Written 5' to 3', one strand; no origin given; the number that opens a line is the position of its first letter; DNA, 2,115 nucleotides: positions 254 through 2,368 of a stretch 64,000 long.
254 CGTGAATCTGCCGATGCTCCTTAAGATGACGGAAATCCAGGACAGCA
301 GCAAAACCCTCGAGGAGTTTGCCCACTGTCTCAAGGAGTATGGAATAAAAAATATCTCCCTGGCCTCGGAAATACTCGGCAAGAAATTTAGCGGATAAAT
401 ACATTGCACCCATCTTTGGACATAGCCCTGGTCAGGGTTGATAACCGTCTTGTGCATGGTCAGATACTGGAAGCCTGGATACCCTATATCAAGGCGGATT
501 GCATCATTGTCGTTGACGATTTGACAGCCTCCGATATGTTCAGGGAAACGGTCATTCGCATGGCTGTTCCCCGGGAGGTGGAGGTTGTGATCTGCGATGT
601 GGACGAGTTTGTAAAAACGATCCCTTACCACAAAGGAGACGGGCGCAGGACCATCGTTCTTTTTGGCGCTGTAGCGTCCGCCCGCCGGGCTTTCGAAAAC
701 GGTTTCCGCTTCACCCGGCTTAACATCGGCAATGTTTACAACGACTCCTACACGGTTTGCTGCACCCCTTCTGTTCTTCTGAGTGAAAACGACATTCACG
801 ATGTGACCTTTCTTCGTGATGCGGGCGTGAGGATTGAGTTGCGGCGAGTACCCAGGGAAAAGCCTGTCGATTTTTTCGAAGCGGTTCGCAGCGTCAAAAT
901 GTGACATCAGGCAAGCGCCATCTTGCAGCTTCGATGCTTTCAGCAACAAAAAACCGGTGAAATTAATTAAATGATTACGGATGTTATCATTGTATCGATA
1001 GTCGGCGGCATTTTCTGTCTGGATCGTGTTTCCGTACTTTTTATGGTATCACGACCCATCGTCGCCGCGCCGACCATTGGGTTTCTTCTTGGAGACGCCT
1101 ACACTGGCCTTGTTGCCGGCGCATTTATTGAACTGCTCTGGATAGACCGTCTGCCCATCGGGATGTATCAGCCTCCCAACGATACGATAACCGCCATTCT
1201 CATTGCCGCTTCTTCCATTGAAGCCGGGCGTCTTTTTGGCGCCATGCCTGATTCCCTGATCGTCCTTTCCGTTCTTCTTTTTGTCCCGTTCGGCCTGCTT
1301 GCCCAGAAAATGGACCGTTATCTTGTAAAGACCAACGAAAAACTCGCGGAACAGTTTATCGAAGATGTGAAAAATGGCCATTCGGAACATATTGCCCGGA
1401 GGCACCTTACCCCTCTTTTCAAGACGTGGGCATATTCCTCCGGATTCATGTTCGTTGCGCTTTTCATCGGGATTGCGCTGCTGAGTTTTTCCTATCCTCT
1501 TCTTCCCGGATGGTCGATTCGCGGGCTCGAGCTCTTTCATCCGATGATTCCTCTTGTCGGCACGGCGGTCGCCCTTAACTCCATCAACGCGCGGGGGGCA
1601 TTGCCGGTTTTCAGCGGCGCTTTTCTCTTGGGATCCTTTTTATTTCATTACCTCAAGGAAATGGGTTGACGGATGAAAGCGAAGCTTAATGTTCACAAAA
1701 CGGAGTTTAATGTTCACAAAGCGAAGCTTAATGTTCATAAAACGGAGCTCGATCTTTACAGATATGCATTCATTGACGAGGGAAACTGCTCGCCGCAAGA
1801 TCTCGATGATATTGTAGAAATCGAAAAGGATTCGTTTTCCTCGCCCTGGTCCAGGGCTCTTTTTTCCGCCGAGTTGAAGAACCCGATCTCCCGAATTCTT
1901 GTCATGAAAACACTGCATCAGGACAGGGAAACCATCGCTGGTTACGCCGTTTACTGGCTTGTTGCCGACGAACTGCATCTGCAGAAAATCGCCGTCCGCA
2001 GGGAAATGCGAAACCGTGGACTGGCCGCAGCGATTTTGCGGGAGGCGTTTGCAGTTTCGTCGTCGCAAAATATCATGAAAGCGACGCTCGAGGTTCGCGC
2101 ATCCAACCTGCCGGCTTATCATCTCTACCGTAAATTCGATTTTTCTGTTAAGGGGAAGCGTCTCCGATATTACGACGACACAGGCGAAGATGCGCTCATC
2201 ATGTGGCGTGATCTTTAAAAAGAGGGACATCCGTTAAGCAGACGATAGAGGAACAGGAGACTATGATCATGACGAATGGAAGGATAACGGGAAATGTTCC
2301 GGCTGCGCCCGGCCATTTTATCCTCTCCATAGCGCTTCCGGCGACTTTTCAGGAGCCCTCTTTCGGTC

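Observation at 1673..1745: Tandem 21-nt repeats form the translated 5' end of rimI (heptad extension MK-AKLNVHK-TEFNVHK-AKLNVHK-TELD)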

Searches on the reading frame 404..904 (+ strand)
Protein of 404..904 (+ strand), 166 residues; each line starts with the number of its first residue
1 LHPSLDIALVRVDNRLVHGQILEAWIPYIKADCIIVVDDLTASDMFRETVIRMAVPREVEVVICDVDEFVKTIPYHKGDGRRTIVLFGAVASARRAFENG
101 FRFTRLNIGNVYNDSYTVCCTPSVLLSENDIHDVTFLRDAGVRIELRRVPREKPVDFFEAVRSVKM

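Call 10: search_protein_families(library=pfam, proteins=[window:404-904:+])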
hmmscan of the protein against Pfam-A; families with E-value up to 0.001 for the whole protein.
window:404-904:+ (166 aa): 1 family
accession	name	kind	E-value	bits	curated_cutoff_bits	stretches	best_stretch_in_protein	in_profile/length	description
PF03830.20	PTSIIB_sorb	-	4.5e-41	141.1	27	1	7-153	1-147/148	PTS system sorbose subfamily IIB component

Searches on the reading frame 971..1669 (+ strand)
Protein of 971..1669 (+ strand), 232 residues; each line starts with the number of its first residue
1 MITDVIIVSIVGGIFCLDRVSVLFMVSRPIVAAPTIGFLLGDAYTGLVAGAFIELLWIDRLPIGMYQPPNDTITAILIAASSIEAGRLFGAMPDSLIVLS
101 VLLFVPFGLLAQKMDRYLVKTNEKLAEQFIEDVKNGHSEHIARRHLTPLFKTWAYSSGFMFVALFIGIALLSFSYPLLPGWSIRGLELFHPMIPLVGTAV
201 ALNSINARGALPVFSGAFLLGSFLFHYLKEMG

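Call 10: search_protein_families(library=pfam, proteins=[window:971-1669:+])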
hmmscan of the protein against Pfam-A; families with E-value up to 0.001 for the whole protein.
window:971-1669:+ (232 aa): 1 family
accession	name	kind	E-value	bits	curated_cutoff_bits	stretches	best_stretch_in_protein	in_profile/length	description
PF03609.19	EII-Sor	-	1.6e-28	100.1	26.3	1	4-224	3-216/233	PTS system sorbose-specific iic component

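Call 41: find_encoding_contigs(protein=window:971-1669:+, flank=3000, max_places=10)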
Protein window:971-1669:+ (232 aa): 3 contigs read that carry it; 3 places shown.
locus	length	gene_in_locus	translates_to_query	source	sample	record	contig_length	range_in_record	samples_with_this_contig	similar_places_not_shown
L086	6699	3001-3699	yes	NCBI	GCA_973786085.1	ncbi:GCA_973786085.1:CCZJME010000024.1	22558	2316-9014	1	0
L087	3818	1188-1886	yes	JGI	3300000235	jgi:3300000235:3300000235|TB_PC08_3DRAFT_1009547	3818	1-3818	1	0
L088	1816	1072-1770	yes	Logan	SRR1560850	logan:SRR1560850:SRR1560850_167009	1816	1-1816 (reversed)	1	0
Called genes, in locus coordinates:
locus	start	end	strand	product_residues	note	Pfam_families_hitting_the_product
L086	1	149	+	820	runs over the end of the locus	?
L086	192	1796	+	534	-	PF06418:CTP_synth_N, PF00117:GATase, PF07722:Peptidase_C26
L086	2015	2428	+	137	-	PF03610:EIIA-man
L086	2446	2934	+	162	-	PF03830:PTSIIB_sorb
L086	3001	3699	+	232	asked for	PF03609:EII-Sor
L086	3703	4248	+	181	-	PF00583:Acetyltransf_1, PF13673:Acetyltransf_10, PF13508:Acetyltransf_7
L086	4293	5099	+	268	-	PF00175:NAD_binding_1 (weak), PF10418:DHODB_Fe-S_bind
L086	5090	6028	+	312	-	PF00977:His_biosynth (faint), PF01180:DHO_dh, PF03060:NMO (weak), PF01207:Dus (faint)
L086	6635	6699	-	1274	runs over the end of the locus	PF00270:DEAD, PF13245:AAA_19, PF13401:AAA_22 (faint), PF00271:Helicase_C, PF21010:HA2_C, PF07717:OB_NTP_bind, PF11898:DUF3418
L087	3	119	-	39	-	?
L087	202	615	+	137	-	PF03610:EIIA-man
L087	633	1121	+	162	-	PF03830:PTSIIB_sorb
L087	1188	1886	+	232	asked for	PF03609:EII-Sor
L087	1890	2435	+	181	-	PF00583:Acetyltransf_1, PF13673:Acetyltransf_10, PF13508:Acetyltransf_7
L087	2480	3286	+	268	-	-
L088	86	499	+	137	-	PF03610:EIIA-man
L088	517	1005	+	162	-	PF03830:PTSIIB_sorb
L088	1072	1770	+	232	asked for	PF03609:EII-Sor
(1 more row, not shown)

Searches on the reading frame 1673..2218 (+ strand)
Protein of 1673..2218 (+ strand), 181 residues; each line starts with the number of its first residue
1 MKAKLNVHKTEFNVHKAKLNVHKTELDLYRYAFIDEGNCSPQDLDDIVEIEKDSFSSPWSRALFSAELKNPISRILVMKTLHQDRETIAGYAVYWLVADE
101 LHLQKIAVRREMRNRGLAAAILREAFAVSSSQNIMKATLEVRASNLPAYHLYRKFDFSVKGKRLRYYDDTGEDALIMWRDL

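Call 10: search_protein_families(library=pfam, proteins=[window:1673-2218:+])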
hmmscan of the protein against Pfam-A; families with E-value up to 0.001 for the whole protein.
window:1673-2218:+ (181 aa): 4 families
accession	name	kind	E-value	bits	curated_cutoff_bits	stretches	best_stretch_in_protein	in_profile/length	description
PF00583.31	Acetyltransf_1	-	1.1e-14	55.1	20.7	1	45-157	2-116/116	Acetyltransferase (GNAT) family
PF13508.13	Acetyltransf_7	-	7.9e-09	36.2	27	1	85-158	11-83/84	Acetyltransferase (GNAT) domain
PF13673.13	Acetyltransf_10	-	1.5e-07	31.9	23.6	1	82-162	36-112/128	Acetyltransferase (GNAT) domain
PF08445.16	FR47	-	8.1e-05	23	22.1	1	102-163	23-83/86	FR47-like protein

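Call 11: search_protein_families(library=ncbifam, proteins=[window:1673-2218:+])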
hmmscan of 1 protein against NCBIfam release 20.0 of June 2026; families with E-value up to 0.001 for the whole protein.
window:1673-2218:+ (181 aa): 8 families
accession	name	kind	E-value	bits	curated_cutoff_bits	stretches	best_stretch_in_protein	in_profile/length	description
TIGR01575.1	rimI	equivalog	4.1e-33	114.3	86.4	1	43-177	1-132/132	ribosomal protein S18-alanine N-acetyltransferase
NF007025.1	PRK09491.1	equivalog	1.6e-19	70.3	173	1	40-177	7-141/145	ribosomal protein S18-alanine N-acetyltransferase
NF053587.1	SpmdActasePaiA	equivalog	4.3e-07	29.9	250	1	98-180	88-170/172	spermidine/spermine N(1)-acetyltransferase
NF007527.0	PRK10140.1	equivalog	2e-05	24.5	236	1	106-172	84-151/162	N-acetyltransferase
NF000487.1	stat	exception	3e-05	23.6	420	1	88-175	90-182/189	streptothricin N-acetyltransferase STAT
NF002959.0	PRK03624.1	equivalog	0.0001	22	124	1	103-160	75-132/147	GNAT family acetyltransferase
NF000358.1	sat2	exception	0.00026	20.8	360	1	98-167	81-150/174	streptothricin N-acetyltransferase Sat2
NF049894.1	CG3035_N_ac_Glu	equivalog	0.00052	19.3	280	1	105-166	237-297/300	N-acetylglutamate synthase, CG3035 family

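Call 13: find_homologous_proteins(query=window:1673-2218:+, max_evalue=1e-10)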
Query window:1673-2218:+ (181 aa): 249 proteins with E <= 1e-10 among 517 candidates; the best 120 are listed.
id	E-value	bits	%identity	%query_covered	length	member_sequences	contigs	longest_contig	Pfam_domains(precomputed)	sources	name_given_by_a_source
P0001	7.1e-108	376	98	96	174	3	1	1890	PF13673.14,PF13508.14,PF00583.32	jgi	-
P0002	1.1e-101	356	89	100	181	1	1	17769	PF13673.14,PF13508.14,PF08445.17,PF00583.32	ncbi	-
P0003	5.0e-76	272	79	92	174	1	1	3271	PF13673.14,PF13508.14,PF00583.32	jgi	jgi:ribosomal-protein-alanine N-acetyltransferase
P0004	2.2e-74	267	80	83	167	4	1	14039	PF13673.14,PF13508.14,PF00583.32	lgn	-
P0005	2.8e-67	244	77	82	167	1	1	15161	PF13673.14,PF13508.14,PF00583.32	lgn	-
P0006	2.1e-52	195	64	80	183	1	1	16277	PF13673.14,PF13508.14,PF08445.17,PF00583.32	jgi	jgi:ribosomal-protein-alanine N-acetyltransferase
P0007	2.1e-51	192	63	82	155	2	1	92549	PF13673.14,PF13508.14,PF08445.17,PF00583.32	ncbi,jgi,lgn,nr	ncbi:MAG: ribosomal protein S18-alanine N-acetyltransferase [Syntrophales bacterium]|jgi:ribosomal-p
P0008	5.4e-51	191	61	82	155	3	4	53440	PF13673.14,PF13508.14,PF08445.17,PF00583.32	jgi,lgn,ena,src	-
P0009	3.5e-49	185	61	80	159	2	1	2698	PF13673.14,PF13508.14,PF08445.17,PF00583.32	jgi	-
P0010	1.0e-48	183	59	82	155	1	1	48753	PF13673.14,PF13508.14,PF08445.17,PF00583.32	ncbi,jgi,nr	ncbi:MAG: ribosomal protein S18-alanine N-acetyltransferase [Syntrophobacterales bacterium]|nr:ribos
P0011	1.2e-48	183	62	79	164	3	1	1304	PF13673.14,PF13508.14,PF08445.17,PF00583.32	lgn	-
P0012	1.2e-48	183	58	80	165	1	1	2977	PF13673.14,PF13508.14,PF08445.17,PF00583.32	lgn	-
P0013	7.7e-48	180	59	82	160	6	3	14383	PF13673.14,PF13508.14,PF08445.17,PF00583.32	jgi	-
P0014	7.9e-47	177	61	77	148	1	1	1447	PF13673.14,PF13508.14,PF08445.17,PF00583.32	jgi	-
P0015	1.5e-46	176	61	77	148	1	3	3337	PF13673.14,PF13508.14,PF08445.17,PF00583.32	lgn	-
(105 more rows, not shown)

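Call 16: find_encoding_contigs(protein=P0002, flank=10000, max_places=3)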
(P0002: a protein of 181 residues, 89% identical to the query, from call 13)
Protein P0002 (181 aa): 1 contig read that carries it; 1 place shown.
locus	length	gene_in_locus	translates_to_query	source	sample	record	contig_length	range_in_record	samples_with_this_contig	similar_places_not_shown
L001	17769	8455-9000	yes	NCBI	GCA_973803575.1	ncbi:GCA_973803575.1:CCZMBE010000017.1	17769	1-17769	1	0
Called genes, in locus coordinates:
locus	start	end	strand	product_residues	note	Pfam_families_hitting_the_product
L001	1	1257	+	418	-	?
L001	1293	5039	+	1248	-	PF13522:GATase_6 (weak), PF01380:SIS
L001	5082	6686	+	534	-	PF06418:CTP_synth_N, PF00117:GATase, PF07722:Peptidase_C26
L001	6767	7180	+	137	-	PF03610:EIIA-man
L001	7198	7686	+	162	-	PF03830:PTSIIB_sorb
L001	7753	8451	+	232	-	PF03609:EII-Sor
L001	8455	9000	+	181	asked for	PF00583:Acetyltransf_1, PF13673:Acetyltransf_10, PF13508:Acetyltransf_7, PF08445:FR47 (weak)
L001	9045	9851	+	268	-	PF00175:NAD_binding_1 (weak), PF10418:DHODB_Fe-S_bind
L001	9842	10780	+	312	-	PF01180:DHO_dh, PF03060:NMO (weak), PF01207:Dus (faint), PF00977:His_biosynth (faint)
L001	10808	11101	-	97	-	PF03992:ABM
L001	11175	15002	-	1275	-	PF00270:DEAD (weak), PF13245:AAA_19 (weak), PF13401:AAA_22 (faint), PF00271:Helicase_C, PF21010:HA2_C, PF07717:OB_NTP_bind, PF11898:DUF3418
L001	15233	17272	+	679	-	PF07238:PilZ (faint)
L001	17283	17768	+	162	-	?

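Call 17: find_encoding_contigs(protein=P0004, flank=10000, max_places=3)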
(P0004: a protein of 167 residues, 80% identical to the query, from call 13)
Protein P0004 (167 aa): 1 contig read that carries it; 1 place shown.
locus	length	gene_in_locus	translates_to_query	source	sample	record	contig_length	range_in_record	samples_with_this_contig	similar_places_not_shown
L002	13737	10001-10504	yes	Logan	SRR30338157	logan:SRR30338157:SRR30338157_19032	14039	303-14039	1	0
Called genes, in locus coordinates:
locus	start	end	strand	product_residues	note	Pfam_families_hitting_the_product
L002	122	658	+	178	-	PF01967:MoaC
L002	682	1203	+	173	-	-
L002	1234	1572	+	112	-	PF02954:HTH_8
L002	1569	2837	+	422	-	-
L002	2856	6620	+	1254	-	PF13522:GATase_6 (weak), PF01380:SIS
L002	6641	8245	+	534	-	PF06418:CTP_synth_N, PF00117:GATase, PF07722:Peptidase_C26 (weak)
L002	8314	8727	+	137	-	PF03610:EIIA-man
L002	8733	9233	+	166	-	PF03830:PTSIIB_sorb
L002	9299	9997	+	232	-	PF03609:EII-Sor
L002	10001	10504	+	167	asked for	PF00583:Acetyltransf_1, PF13673:Acetyltransf_10 (weak), PF13508:Acetyltransf_7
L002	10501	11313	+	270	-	PF00175:NAD_binding_1, PF10418:DHODB_Fe-S_bind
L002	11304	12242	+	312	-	PF01180:DHO_dh, PF03060:NMO (weak), PF01207:Dus (faint)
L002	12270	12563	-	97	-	PF03992:ABM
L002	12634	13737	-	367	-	?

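Call 18: find_encoding_contigs(protein=P0003, flank=10000, max_places=3)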
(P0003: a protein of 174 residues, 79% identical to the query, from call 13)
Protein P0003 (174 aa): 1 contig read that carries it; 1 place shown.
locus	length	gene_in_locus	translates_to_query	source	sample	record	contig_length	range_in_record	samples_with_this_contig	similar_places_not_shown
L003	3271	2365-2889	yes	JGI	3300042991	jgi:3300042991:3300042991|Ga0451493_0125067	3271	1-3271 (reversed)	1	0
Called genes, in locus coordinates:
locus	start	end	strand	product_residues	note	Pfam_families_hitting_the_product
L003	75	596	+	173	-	PF00117:GATase, PF07722:Peptidase_C26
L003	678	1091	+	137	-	PF03610:EIIA-man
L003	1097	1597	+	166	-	PF03830:PTSIIB_sorb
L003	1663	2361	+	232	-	PF03609:EII-Sor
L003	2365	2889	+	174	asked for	PF00583:Acetyltransf_1, PF13673:Acetyltransf_10 (weak), PF13508:Acetyltransf_7 (weak)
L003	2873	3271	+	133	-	?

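Call 19: find_encoding_contigs(protein=P0001, flank=10000, max_places=3)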
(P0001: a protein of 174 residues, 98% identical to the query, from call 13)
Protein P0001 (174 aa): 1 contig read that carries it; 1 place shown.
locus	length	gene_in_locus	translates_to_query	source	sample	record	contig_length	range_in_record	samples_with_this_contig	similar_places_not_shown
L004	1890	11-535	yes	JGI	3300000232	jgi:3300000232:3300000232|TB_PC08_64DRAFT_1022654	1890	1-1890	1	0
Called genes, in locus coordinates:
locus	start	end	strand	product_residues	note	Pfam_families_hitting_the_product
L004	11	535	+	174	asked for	PF13673:Acetyltransf_10, PF00583:Acetyltransf_1, PF13508:Acetyltransf_7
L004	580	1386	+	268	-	PF00175:NAD_binding_1 (weak), PF10418:DHODB_Fe-S_bind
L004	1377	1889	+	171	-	?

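Call 20: find_encoding_contigs(protein=P0005, flank=10000, max_places=3)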
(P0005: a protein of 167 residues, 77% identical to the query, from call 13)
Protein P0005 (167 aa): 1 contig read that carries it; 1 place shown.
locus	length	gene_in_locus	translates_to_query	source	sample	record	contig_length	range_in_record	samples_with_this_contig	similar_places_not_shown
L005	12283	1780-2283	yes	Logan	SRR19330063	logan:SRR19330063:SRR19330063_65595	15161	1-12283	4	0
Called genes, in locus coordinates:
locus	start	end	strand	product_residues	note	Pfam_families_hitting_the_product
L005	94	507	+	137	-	PF03610:EIIA-man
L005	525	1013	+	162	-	PF03830:PTSIIB_sorb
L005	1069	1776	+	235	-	PF03609:EII-Sor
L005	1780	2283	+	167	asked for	PF00583:Acetyltransf_1, PF13673:Acetyltransf_10, PF13508:Acetyltransf_7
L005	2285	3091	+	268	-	PF00175:NAD_binding_1 (weak), PF10418:DHODB_Fe-S_bind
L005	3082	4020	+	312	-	PF00977:His_biosynth (faint), PF01180:DHO_dh, PF01207:Dus (faint), PF03060:NMO (weak)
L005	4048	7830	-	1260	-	PF00270:DEAD, PF13245:AAA_19 (weak), PF13401:AAA_22 (faint), PF00271:Helicase_C, PF21010:HA2_C, PF07717:OB_NTP_bind, PF11898:DUF3418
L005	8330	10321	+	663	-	PF07238:PilZ (weak)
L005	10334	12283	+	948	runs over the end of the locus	PF01590:GAF, PF13185:GAF_2, PF00989:PAS, PF08448:PAS_4, PF13426:PAS_9, PF00512:HisKA, PF02518:HATPase_c, PF00072:Response_reg, +3 more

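Call 58: predict_structure(alignment_id=A2)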
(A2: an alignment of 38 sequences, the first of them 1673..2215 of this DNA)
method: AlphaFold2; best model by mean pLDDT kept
length: 181 residues; sequences in the alignment: 38
mean_pLDDT: 87.6   pTM: 0.80
mean pLDDT of the five models: 87.6, 84.8, 84.3, 84.2, 83.4
residues with pLDDT >= 90: 145; 70-90: 9; 50-70: 2; < 50: 25
segments of 3 or more residues with pLDDT < 50: 1-25
pLDDT, mean of each block of 10 residues (from residue 1): 43 39 59 94 96 94 96 97 91 98 97 94 97 97 95 98 94 97 94
secondary structure, 60 per line:
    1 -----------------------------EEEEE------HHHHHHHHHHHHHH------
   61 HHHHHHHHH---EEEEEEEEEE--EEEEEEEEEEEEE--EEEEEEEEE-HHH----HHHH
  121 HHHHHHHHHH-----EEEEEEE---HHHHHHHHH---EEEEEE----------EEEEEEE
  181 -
elements in order: E30-34 H41-54 H61-69 E73-82 E85-97 E100-108 H117-130 E136-142 H146-154 E158-163 E174-180

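Call 64: search_solved_structures(query=window:1673-2215:+, max_evalue=1e-8, show_alignments=2)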
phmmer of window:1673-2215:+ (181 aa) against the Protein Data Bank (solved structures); distinct sequences matched with E-value up to 1e-8: 2.
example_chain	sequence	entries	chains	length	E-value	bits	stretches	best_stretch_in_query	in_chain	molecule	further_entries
2cnm_A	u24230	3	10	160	9.1e-11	45.1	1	40-177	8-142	MODIFICATION OF 30S RIBOSOMAL SUBUNIT PROTEIN S18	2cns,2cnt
5isv_A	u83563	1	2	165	5.6e-10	42.5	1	42-177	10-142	Ribosomal-protein-alanine acetyltransferase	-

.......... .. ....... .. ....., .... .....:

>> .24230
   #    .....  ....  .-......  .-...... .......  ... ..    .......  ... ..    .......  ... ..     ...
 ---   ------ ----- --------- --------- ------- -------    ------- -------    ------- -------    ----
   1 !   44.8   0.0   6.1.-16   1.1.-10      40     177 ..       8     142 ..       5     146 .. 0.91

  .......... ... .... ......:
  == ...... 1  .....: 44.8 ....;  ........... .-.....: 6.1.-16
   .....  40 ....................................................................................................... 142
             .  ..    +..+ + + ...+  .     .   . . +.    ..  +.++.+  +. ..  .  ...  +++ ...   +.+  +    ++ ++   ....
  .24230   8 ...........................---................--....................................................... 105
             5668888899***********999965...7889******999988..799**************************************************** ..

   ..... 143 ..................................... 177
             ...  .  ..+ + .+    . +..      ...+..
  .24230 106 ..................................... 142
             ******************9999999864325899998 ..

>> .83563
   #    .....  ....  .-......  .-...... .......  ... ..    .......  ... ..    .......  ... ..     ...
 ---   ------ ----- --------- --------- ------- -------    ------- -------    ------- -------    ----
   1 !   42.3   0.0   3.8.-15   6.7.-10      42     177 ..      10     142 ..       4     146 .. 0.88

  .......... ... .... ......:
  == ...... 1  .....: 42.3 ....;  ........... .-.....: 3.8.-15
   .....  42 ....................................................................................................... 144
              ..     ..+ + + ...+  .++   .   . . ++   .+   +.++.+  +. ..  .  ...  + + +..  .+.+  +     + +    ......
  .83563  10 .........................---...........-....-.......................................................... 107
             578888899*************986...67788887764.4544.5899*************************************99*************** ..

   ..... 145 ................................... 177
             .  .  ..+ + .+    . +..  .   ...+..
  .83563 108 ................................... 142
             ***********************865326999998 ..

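Call 68: list_cluster_members(proteins=[window:1673-2215:+, P0001, P0002, P0003, P0004])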
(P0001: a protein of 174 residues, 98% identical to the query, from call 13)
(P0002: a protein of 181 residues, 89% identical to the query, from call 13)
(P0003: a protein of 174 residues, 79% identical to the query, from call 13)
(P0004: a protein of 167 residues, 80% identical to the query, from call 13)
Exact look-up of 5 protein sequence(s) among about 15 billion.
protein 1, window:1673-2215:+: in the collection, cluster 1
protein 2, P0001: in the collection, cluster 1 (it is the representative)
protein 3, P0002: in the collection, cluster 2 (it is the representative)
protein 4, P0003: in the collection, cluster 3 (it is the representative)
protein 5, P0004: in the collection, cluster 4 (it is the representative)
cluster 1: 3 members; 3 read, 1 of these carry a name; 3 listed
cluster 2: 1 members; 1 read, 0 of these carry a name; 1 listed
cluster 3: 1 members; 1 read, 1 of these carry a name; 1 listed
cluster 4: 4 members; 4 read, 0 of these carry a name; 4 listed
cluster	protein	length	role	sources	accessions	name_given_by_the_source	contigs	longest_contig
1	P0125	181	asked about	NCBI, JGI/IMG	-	-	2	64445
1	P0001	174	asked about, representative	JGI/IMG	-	-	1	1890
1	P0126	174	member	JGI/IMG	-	ribosomal-protein-alanine N-acetyltransferase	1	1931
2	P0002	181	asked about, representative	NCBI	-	-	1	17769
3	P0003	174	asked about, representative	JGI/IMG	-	ribosomal-protein-alanine N-acetyltransferase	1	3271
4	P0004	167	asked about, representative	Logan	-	-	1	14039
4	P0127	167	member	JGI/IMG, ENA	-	-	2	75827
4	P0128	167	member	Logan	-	-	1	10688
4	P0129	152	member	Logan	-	-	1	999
